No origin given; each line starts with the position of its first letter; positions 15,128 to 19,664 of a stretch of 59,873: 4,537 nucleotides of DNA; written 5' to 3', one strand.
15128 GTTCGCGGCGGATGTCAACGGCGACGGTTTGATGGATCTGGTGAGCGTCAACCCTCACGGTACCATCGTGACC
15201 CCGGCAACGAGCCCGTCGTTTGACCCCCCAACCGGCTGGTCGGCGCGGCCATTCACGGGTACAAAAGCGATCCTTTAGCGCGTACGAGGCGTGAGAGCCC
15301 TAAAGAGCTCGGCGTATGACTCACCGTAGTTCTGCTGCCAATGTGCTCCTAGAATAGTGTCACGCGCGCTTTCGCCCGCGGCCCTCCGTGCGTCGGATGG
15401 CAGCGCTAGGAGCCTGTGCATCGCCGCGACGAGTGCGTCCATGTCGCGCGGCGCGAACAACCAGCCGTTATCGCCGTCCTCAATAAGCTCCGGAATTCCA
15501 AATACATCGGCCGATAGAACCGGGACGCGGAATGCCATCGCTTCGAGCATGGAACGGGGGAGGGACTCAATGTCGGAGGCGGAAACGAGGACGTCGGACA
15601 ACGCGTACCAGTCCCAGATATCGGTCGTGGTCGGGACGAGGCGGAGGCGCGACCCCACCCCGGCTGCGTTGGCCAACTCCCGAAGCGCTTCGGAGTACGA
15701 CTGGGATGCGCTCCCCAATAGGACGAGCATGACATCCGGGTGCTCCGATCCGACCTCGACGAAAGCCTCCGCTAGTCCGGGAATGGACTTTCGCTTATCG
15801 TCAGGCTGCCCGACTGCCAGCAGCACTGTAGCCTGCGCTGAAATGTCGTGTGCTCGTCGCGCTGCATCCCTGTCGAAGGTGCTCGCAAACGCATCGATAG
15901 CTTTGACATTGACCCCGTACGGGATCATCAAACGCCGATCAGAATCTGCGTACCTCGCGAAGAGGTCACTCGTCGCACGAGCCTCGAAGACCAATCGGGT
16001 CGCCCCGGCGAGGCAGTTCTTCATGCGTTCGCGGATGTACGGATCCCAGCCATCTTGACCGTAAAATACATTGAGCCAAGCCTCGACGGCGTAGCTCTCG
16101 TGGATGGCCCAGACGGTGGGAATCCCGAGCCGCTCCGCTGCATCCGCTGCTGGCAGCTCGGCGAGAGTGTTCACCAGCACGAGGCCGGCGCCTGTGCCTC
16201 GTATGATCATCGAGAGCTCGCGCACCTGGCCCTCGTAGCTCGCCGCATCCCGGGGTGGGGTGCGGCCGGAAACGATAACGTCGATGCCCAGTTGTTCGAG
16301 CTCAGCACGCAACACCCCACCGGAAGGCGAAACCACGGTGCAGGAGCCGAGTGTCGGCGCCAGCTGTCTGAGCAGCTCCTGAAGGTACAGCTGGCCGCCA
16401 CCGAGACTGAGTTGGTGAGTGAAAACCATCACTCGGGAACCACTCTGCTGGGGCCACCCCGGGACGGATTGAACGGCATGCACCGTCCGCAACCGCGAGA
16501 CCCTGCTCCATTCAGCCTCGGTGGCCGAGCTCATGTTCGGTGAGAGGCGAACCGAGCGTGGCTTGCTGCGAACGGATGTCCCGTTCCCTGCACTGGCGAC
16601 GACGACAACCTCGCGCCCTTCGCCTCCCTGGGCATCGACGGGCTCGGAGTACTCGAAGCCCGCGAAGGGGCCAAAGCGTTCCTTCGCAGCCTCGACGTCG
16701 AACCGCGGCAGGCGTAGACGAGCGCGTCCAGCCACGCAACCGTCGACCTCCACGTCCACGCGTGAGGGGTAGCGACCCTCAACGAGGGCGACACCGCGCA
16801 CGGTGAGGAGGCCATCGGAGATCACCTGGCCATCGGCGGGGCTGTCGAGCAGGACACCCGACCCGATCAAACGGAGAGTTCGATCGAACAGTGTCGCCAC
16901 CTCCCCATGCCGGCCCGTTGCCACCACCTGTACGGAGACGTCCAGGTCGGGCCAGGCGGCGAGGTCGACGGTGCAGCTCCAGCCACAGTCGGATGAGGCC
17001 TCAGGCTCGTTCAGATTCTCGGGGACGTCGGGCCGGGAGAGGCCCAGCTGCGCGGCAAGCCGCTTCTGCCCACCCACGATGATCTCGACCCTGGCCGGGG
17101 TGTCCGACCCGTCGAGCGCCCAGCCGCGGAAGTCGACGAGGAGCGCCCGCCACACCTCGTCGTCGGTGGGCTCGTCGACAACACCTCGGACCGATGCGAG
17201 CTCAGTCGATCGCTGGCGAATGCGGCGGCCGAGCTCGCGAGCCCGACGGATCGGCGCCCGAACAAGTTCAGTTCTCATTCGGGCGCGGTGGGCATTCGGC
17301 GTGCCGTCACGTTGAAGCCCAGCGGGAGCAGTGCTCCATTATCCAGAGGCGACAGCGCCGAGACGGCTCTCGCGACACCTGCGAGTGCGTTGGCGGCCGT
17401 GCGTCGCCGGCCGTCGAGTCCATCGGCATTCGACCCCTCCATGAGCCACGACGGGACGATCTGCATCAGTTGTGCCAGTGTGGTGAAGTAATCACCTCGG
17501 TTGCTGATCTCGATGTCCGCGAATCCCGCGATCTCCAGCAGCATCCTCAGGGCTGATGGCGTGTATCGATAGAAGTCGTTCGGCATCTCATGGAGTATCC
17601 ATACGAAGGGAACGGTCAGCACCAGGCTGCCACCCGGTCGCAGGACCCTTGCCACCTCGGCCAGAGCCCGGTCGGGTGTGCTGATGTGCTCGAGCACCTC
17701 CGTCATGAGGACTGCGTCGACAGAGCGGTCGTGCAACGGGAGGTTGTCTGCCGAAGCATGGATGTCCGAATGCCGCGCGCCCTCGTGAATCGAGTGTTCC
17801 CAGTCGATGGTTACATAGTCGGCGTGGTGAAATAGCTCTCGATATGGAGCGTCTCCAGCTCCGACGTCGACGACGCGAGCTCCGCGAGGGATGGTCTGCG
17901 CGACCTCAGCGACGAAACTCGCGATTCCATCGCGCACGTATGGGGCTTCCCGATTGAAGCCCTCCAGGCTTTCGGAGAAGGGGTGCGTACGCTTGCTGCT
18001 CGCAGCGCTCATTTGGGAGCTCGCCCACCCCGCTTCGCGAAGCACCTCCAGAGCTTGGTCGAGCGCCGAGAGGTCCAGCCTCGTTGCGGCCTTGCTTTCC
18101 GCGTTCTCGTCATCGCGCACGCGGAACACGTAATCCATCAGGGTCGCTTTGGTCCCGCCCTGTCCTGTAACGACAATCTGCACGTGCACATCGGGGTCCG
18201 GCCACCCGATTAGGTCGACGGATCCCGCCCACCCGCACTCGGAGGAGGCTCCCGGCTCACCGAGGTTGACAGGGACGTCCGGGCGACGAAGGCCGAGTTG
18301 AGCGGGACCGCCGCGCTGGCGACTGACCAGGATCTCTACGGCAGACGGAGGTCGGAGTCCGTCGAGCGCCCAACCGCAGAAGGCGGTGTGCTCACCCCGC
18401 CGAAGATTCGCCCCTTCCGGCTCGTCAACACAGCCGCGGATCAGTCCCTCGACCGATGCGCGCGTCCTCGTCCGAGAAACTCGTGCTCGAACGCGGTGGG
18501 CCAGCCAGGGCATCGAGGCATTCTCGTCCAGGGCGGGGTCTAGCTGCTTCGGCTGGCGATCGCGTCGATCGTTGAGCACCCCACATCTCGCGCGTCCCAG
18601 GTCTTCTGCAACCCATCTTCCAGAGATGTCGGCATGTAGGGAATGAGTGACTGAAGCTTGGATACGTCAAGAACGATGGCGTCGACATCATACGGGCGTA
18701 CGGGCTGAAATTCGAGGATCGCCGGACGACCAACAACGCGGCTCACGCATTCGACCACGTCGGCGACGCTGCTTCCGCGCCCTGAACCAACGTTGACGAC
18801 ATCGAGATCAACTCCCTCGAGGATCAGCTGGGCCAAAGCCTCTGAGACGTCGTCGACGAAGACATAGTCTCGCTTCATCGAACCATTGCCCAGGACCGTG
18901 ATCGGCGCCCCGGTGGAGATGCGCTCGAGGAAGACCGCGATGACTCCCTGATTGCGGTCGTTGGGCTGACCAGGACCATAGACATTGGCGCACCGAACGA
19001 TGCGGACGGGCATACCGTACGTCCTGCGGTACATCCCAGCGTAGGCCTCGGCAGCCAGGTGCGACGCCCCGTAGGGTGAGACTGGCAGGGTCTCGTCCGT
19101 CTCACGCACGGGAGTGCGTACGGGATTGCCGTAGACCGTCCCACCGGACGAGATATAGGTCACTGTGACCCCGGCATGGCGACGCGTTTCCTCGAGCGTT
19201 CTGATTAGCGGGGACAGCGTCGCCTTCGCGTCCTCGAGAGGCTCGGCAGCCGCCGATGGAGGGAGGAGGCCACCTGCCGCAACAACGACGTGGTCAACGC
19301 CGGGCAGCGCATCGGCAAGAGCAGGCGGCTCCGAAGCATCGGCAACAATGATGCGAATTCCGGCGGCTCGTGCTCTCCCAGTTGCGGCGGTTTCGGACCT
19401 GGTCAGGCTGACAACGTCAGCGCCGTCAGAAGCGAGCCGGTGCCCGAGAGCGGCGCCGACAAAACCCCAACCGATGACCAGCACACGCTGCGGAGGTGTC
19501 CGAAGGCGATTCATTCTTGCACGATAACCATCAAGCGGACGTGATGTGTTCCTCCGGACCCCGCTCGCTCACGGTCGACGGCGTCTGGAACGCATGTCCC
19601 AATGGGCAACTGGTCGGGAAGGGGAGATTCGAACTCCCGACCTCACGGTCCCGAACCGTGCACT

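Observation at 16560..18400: Shared 79-aa N-terminal 'RPDV' module on adjacent GT4 and methyltransferase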

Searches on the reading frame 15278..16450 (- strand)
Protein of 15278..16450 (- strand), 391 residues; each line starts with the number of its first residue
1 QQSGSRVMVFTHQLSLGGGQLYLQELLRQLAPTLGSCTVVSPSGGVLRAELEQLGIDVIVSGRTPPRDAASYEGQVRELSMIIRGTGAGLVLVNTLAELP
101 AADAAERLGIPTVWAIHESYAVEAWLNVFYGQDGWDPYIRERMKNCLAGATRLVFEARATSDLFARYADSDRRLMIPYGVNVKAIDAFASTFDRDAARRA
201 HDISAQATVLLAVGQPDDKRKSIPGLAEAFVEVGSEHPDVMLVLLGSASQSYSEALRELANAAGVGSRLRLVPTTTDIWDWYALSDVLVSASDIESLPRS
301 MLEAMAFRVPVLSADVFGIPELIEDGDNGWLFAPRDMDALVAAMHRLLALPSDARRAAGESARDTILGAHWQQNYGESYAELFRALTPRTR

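Call 78: search_solved_structures(query=window:15278-16450:-, max_evalue=0.00001)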
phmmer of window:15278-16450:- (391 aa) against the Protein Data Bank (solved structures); distinct sequences matched with E-value up to 0.00001: 17.
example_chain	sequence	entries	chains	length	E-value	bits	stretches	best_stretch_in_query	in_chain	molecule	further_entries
2jjm_A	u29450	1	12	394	5.4e-11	45.6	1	196-369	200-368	GLYCOSYL TRANSFERASE, GROUP 1 FAMILY PROTEIN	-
3mbo_A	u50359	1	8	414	5.9e-11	45.5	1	196-369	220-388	Glycosyltransferase, group 1 family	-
5i45_A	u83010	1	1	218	5.5e-10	42.3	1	221-387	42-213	Glycosyl transferases group 1 family protein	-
6kih_A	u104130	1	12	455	1.5e-09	40.8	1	172-385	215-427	Tll1590 protein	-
7mi0_A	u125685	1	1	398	6.6e-09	38.7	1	162-368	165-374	Glycosyltransferase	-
5d00_A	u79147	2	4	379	1.8e-07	34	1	198-348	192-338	N-acetyl-alpha-D-glucosaminyl L-malate synthase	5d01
7qnt_AAA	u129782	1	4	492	4.8e-07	32.6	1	221-382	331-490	TarM(Se)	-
7qd7_AAA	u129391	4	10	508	5.1e-07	32.5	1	221-382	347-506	TarM(Se)_G117R | TarM(Se)_G117R-4RboP | TarM(Se)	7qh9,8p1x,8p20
8dvw_A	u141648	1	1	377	7e-07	32.1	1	182-385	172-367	N, N'-diacetylbacillosaminyl-diphospho-undecaprenol alpha-1,3-N-acetylgalactosaminyltransf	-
6tvp_A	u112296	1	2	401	1.2e-06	31.3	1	233-385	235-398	Alpha-maltose-1-phosphate synthase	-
8dqd_A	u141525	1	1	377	1.2e-06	31.3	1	265-385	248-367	N, N'-diacetylbacillosaminyl-diphospho-undecaprenol alpha-1,3-N-acetylgalactosaminyltransf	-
3okc_A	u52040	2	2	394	3.3e-06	29.9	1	175-378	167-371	GDP-mannose-dependent alpha-(1-6)-phosphatidylinositol monomannoside mannosyltransferase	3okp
3oka_A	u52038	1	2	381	3.4e-06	29.8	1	175-373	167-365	GDP-mannose-dependent alpha-(1-6)-phosphatidylinositol monomannoside mannosyltransferase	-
6n1x_A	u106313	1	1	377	8.2e-06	28.5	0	206-342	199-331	Glycosyltransferase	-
6d9t_A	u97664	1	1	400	8.9e-06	28.4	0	203-342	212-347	Glycosyl transferase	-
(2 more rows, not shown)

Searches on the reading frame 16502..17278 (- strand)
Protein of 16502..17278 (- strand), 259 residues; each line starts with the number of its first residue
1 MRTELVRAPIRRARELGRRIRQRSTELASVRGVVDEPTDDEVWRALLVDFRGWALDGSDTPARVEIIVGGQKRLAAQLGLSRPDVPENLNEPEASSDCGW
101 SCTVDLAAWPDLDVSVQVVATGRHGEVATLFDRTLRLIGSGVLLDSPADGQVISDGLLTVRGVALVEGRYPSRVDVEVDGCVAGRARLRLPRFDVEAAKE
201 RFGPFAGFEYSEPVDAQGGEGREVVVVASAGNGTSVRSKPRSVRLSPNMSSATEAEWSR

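Call 22: predict_structure(protein=window:16502-17278:-)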
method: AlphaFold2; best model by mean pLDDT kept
length: 259 residues; sequences in the alignment: 1
mean_pLDDT: 34.7   pTM: 0.27
mean pLDDT of the five models: 34.7, 31.6, 28.9, 28.2, 28.1
residues with pLDDT >= 90: 0; 70-90: 0; 50-70: 3; < 50: 256
segments of 3 or more residues with pLDDT < 50: 1-195, 201-259
pLDDT, mean of each block of 10 residues (from residue 1): 32 41 32 35 31 32 36 32 35 37 39 39 35 34 32 28 33 35 29 44 40 39 33 26 33 40
secondary structure, 60 per line:
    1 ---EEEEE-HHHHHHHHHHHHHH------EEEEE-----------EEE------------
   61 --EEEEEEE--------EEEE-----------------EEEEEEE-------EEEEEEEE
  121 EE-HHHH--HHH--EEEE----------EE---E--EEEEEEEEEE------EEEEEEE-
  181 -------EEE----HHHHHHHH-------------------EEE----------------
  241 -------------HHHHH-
elements in order: E4-8 H10-23 E30-34 E46-48 E63-69 E78-81 E99-105 E113-122 H124-127 E135-138 E157-166 E173-179 E188-190 H195-202 E222-224 H254-258

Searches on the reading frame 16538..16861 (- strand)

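Call 19: search_protein_families(library=pfam, proteins=[window:16538-16861:-], max_evalue=10)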
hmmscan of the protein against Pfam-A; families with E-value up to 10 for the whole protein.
window:16538-16861:- (108 aa): 1 family
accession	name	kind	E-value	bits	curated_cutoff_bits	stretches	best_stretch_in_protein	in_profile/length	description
PF17957.7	Big_7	-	0.053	14.6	24.1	1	5-41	5-41/70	Bacterial Ig domain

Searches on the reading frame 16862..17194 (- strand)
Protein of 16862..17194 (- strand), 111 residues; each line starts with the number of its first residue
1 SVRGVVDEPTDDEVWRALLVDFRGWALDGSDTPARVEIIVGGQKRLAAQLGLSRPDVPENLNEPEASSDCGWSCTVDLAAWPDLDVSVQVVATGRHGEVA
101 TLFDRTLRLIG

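Call 16: search_solved_structures(query=A1, max_evalue=10, show_alignments=3)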
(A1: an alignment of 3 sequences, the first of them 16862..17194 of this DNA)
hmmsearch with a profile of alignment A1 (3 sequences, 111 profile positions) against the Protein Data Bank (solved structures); distinct sequences matched with E-value up to 10: 0.

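Call 19: search_protein_families(library=pfam, proteins=[window:16862-17194:-], max_evalue=10)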
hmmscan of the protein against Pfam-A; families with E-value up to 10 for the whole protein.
window:16862-17194:- (111 aa): 1 family
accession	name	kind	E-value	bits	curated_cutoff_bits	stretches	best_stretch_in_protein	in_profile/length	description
PF15943.11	YdaS_toxin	-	0.0023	18.2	30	1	39-59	7-27/65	Bacterial toxin YdaS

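Call 23: search_protein_representatives(alignment_id=A1)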
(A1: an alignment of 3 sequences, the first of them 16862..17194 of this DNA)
Query: 3 sequences, 111 profile positions. Proteins with E-value up to 0.001 (for the whole library): 1693; up to 1e-10: 577; up to 1e-30: 103. The best 150 are listed.
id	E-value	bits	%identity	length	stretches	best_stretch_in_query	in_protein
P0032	2.5e-82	288.3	-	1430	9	6-108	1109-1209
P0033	8.4e-74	260.9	-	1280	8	5-106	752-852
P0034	8.7e-66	235.0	-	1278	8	10-91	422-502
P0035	1.9e-64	230.7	-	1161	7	3-102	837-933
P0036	2.8e-64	230.2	-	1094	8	5-100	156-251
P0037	1.3e-59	215.1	-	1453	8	4-110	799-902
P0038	2.3e-56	204.7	-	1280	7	6-97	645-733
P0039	5.3e-56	203.5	-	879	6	2-108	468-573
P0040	8.0e-56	202.9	-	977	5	4-75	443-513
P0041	3.9e-51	187.9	-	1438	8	6-108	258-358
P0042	5.7e-51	187.3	-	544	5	2-110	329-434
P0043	5.7e-51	187.3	-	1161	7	4-104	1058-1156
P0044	4.6e-50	184.4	-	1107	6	6-100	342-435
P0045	6.5e-50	183.9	-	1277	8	5-101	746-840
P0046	2.5e-49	182.0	-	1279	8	4-94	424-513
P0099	8.2e-37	141.7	-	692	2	3-102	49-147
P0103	3.7e-35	136.4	-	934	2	4-110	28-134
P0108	1.7e-34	134.3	-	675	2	1-110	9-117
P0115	4.2e-33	129.8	-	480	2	3-110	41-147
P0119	1.1e-32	128.5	-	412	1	2-110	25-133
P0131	7.6e-31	122.5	-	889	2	2-110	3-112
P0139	8.0e-30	119.2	-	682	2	2-110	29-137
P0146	3.7e-29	117.1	-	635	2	20-110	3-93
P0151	6.5e-29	116.3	-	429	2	2-98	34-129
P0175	7.1e-26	106.5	-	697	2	4-97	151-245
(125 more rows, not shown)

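Call 27: search_protein_families(library=pfam, proteins=[P0099, P0103, P0108, P0115, P0119, P0131, P0139, P0146, P0151, P0175], max_evalue=0.0001)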
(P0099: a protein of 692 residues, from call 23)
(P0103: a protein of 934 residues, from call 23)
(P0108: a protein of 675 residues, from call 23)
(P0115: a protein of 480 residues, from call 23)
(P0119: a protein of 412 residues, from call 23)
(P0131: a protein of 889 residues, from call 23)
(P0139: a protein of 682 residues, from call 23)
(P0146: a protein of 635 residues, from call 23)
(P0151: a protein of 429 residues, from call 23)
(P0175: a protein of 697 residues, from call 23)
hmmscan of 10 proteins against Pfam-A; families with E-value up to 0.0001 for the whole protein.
P0099 (692 aa): 4 families
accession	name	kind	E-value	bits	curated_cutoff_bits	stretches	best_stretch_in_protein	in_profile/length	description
PF00534.26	Glycos_transf_1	-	1.8e-25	89.9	26.4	1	493-661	2-170/172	Glycosyl transferases group 1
PF13692.12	Glyco_trans_1_4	-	1.2e-23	84.4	27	1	508-646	3-140/142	Glycosyl transferases group 1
PF13524.12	Glyco_trans_1_2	-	1.7e-06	28.5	25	1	529-673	6-138/144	Glycosyl transferase-like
PF13439.12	Glyco_transf_4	-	2.6e-06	28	28.5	1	316-481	2-168/170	Glycosyltransferase Family 4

P0103 (934 aa): 6 families
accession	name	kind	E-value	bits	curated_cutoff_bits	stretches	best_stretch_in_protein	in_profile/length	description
PF00534.26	Glycos_transf_1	-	1.1e-20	74.3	26.4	1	474-634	11-169/172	Glycosyl transferases group 1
PF13692.12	Glyco_trans_1_4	-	5.1e-19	69.4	27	1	496-620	20-140/142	Glycosyl transferases group 1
PF08241.18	Methyltransf_11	-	1.4e-12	48.5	21.2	1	742-824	2-94/95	Methyltransferase domain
PF13489.12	Methyltransf_23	-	1.7e-09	38.1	27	1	730-858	16-160/164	Methyltransferase domain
PF13649.12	Methyltransf_25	-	5.2e-07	30.7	27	1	758-821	23-97/97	Methyltransferase domain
PF13847.12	Methyltransf_31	-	9.7e-05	22.5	27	0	775-827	61-111/145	Methyltransferase domain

P0108 (675 aa): 5 families
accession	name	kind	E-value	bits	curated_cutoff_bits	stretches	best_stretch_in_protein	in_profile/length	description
PF00534.26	Glycos_transf_1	-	3.4e-29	102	26.4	1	451-619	2-170/172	Glycosyl transferases group 1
PF13692.12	Glyco_trans_1_4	-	7.5e-25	88.3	27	1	466-604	3-140/142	Glycosyl transferases group 1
PF13439.12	Glyco_transf_4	-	1.8e-09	38.3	28.5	1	273-440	1-169/170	Glycosyltransferase Family 4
PF13524.12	Glyco_trans_1_2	-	2.3e-06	28.1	25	1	534-629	40-136/144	Glycosyl transferase-like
PF13579.12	Glyco_trans_4_4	-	6.7e-06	27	29.7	1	274-436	1-158/158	Glycosyl transferase 4-like domain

P0115 (480 aa): 2 families
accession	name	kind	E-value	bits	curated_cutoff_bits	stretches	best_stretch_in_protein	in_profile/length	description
PF00534.26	Glycos_transf_1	-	3.3e-14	53.2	26.4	1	294-461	2-169/172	Glycosyl transferases group 1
PF13692.12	Glyco_trans_1_4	-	3.1e-13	50.6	27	1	309-448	3-141/142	Glycosyl transferases group 1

P0119 (412 aa): 4 families
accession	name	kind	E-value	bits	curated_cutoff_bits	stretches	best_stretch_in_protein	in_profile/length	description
PF13489.12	Methyltransf_23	-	7e-14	52.3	27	1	192-334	4-162/164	Methyltransferase domain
PF08241.18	Methyltransf_11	-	4.9e-12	46.8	21.2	1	216-298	2-94/95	Methyltransferase domain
PF13649.12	Methyltransf_25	-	1.8e-06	28.9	27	1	252-295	52-97/97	Methyltransferase domain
PF08242.18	Methyltransf_12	-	3e-06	28.3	30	1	260-297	64-98/98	Methyltransferase domain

P0131 (889 aa): 7 families
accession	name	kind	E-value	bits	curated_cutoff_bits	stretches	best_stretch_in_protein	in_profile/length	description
PF05711.17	TylF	-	9.5e-43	146.8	23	1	681-882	67-259/264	Macrocin-O-methyltransferase (TylF)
PF00534.26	Glycos_transf_1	-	1.6e-34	119.4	26.4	1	448-613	4-169/172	Glycosyl transferases group 1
PF13692.12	Glyco_trans_1_4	-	9.8e-30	104.1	27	1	460-599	2-140/142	Glycosyl transferases group 1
PF13578.12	Methyltransf_24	-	1.3e-11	45.8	26.3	1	710-852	1-105/105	Methyltransferase domain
PF13439.12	Glyco_transf_4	-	1.5e-09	38.6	28.5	1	270-435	2-169/170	Glycosyltransferase Family 4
PF13524.12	Glyco_trans_1_2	-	2.1e-05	25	25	1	528-622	39-134/144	Glycosyl transferase-like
PF20706.3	GT4-conflict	-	7.2e-05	22.4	26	0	443-577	180-323/385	Family 4 Glycosyltransferase in conflict systems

P0139 (682 aa): 5 families
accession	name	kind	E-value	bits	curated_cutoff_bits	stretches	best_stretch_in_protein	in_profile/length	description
PF00534.26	Glycos_transf_1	-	2.9e-29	102.3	26.4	1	478-642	6-170/172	Glycosyl transferases group 1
PF13692.12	Glyco_trans_1_4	-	2.7e-26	93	27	1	489-627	3-140/142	Glycosyl transferases group 1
PF13524.12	Glyco_trans_1_2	-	4.6e-08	33.6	25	1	556-659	39-143/144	Glycosyl transferase-like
PF13439.12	Glyco_transf_4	-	8.9e-07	29.5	28.5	1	297-463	2-169/170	Glycosyltransferase Family 4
PF16994.11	Glyco_trans_4_5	-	4.7e-06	26.9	26.6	1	284-401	2-110/172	Glycosyl-transferase family 4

P0146 (635 aa): 4 families
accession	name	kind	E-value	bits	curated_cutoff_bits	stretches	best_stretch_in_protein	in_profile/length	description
PF00534.26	Glycos_transf_1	-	3.8e-33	114.9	26.4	1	424-582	5-163/172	Glycosyl transferases group 1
PF13692.12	Glyco_trans_1_4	-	6.2e-31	108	27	1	436-575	3-141/142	Glycosyl transferases group 1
PF13524.12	Glyco_trans_1_2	-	4.3e-07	30.4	25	1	501-597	37-136/144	Glycosyl transferase-like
PF13439.12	Glyco_transf_4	-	4.9e-06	27.1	28.5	1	244-409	2-168/170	Glycosyltransferase Family 4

P0151 (429 aa): 0 families

P0175 (697 aa): 2 families
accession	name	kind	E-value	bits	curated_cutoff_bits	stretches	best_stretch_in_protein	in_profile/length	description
PF00534.26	Glycos_transf_1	-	1.5e-24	86.9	26.4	1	477-646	1-170/172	Glycosyl transferases group 1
PF13692.12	Glyco_trans_1_4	-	2e-22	80.4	27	1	497-631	7-140/142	Glycosyl transferases group 1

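Call 29: search_protein_families(library=pfam, alignment_id=A2, max_evalue=0.0001)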
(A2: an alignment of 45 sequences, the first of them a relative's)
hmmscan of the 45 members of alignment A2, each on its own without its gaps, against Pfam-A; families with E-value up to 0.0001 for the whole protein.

A. member 1, P0032 (1430 aa): 3 families
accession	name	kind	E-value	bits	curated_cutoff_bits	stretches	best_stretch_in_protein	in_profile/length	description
PF17957.7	Big_7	-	9.2e-48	161.2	24.1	3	554-636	6-70/70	Bacterial Ig domain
PF01520.23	Amidase_3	-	4.1e-36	125.1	27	1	1216-1427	1-173/174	N-acetylmuramoyl-L-alanine amidase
PF01832.25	Glucosaminidase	-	4e-06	27.9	30.2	1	90-163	12-81/123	Mannosyl-glycoprotein endo-beta-N-acetylglucosaminidase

B. families by the number of members that match (of 45 scanned): 69 families (the first 25 are shown)
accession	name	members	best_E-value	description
PF17957.7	Big_7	44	2.1e-72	Bacterial Ig domain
PF19077.6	Big_13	27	1.3e-13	Bacterial Ig-like domain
PF22091.2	DUF6941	10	1.5e-17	Family of unknown function (DUF6941)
PF13750.12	Big_3_3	9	6.5e-20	Bacterial Ig-like domain (group 3)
PF01832.25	Glucosaminidase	7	2.7e-28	Mannosyl-glycoprotein endo-beta-N-acetylglucosaminidase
PF22416.2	Lmo2445-like_C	7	2.5e-11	Lmo2445-like, C-terminal domain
PF10648.15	Gmad2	5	2.1e-08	Immunoglobulin-like domain of bacterial spore germination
PF00082.27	Peptidase_S8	4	9.3e-60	Subtilase family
PF01520.23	Amidase_3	4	1.9e-53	N-acetylmuramoyl-L-alanine amidase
PF00028.23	Cadherin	4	1.3e-11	Cadherin domain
PF14347.11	DUF4399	4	1.8e-08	Domain of unknown function (DUF4399)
PF25021.1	TEN_NHL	3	3.8e-27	Teneurin NHL domain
PF22073.2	Cep192_D4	3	2.4e-19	Cep192 domain 4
PF16967.11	TcfC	3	4.4e-07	E-set like domain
PF02494.22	HYR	3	3.6e-05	HYR domain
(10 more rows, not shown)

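Call 53: find_encoding_contigs(protein=P0119, flank=8000, max_places=2)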
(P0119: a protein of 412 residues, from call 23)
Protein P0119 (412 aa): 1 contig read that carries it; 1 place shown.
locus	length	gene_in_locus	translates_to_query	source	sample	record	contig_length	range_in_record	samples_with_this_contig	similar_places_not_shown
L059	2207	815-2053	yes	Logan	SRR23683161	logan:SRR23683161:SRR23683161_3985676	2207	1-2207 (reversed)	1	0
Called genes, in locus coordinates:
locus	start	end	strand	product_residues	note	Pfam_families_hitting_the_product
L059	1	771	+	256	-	?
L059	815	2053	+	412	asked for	PF13489:Methyltransf_23, PF08241:Methyltransf_11, PF13649:Methyltransf_25 (weak), PF08242:Methyltransf_12 (weak)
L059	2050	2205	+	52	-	?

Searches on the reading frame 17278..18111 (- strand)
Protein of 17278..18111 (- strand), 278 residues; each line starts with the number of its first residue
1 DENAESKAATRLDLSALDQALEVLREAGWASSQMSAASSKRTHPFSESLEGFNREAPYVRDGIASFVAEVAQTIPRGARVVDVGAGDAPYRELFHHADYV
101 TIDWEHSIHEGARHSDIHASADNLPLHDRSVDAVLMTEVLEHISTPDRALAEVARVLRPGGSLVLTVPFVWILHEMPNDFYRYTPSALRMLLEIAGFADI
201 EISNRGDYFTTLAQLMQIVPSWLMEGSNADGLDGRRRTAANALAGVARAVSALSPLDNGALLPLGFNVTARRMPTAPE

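Call 79: search_solved_structures(query=window:17278-18111:-, max_evalue=0.001)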
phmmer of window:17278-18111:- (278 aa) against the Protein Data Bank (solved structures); distinct sequences matched with E-value up to 0.001: 12.
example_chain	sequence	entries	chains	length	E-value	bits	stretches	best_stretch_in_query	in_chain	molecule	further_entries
8zc8_A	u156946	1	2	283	3.6e-07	32.9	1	117-167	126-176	MitM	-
21zq_A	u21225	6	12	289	3.8e-07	32.8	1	117-168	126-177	MitM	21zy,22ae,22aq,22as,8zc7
3bus_A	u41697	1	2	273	8.4e-07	31.7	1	117-170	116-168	Methyltransferase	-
2gs9_A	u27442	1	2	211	2.5e-06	30.1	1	71-167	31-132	Hypothetical protein TT1324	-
2avn_A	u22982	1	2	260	3.4e-06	29.7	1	74-176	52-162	ubiquinone/menaquinone biosynthesis methyltransferase-related protein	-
1vlm_A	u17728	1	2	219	6e-06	28.9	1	107-167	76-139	SAM-dependent methyltransferase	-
3ege_A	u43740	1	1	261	1.3e-05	27.8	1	73-169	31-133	Putative methyltransferase from antibiotic biosynthesis pathway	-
3mgg_A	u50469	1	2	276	2.3e-05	27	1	117-164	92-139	Methyltransferase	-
4pne_A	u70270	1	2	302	2.3e-05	27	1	119-166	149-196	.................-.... protein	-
8ys9_A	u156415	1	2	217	5.4e-05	25.8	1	120-169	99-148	Phosphatidylethanolamine N-methyltransferase/phosphatidyl-N-methylethanolamine N-methyltra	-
6f5z_A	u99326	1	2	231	0.00011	24.7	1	120-168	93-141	24-sterol C-methyltransferase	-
6uv6_A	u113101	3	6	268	0.00035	23.1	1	115-182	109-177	D-glucose O-methyltransferase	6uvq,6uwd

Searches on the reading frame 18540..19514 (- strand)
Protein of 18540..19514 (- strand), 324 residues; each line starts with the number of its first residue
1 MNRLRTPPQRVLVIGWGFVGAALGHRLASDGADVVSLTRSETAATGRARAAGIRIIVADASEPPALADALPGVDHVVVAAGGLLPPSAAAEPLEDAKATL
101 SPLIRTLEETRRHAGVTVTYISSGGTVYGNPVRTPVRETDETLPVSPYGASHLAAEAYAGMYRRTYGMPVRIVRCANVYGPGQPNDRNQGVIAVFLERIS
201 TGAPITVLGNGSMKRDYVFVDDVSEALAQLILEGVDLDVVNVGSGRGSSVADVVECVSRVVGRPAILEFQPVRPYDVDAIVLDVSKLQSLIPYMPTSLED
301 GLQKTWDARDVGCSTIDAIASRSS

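Call 10: search_protein_families(library=pfam, proteins=[window:18540-19514:-], max_evalue=0.001)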
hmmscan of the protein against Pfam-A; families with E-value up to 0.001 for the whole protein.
window:18540-19514:- (324 aa): 9 families
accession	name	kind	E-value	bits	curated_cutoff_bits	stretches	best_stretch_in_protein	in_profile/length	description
PF01370.27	Epimerase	-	2e-42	145.7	20.9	1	11-243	1-240/240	NAD dependent epimerase/dehydratase family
PF16363.11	GDP_Man_Dehyd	-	3.3e-31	109.4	27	1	16-304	6-331/332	GDP-mannose 4,6 dehydratase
PF13460.12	NAD_binding_10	-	5.6e-09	36.6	27.2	1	17-158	4-130/184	NAD(P)H-binding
PF04321.23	RmlD_sub_bind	-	1.9e-08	34.2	27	1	10-207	2-175/287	RmlD substrate binding domain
PF07993.18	NAD_binding_4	-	2.7e-05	23.9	20.1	1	136-226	166-257/258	Male sterility protein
PF02254.24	TrkA_N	-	5.7e-05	23.8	23.8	1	11-76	1-66/116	TrkA-N domain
PF05368.20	NmrA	-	0.00011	22.4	27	0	9-80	3-77/298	NmrA-like family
PF01073.25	3Beta_HSD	-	0.00026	20.6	22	1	15-226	5-224/280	3-beta hydroxysteroid dehydrogenase/isomerase family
PF02558.23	ApbA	-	0.00046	20.3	22.2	1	11-78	1-72/150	Ketopantoate reductase PanE/ApbA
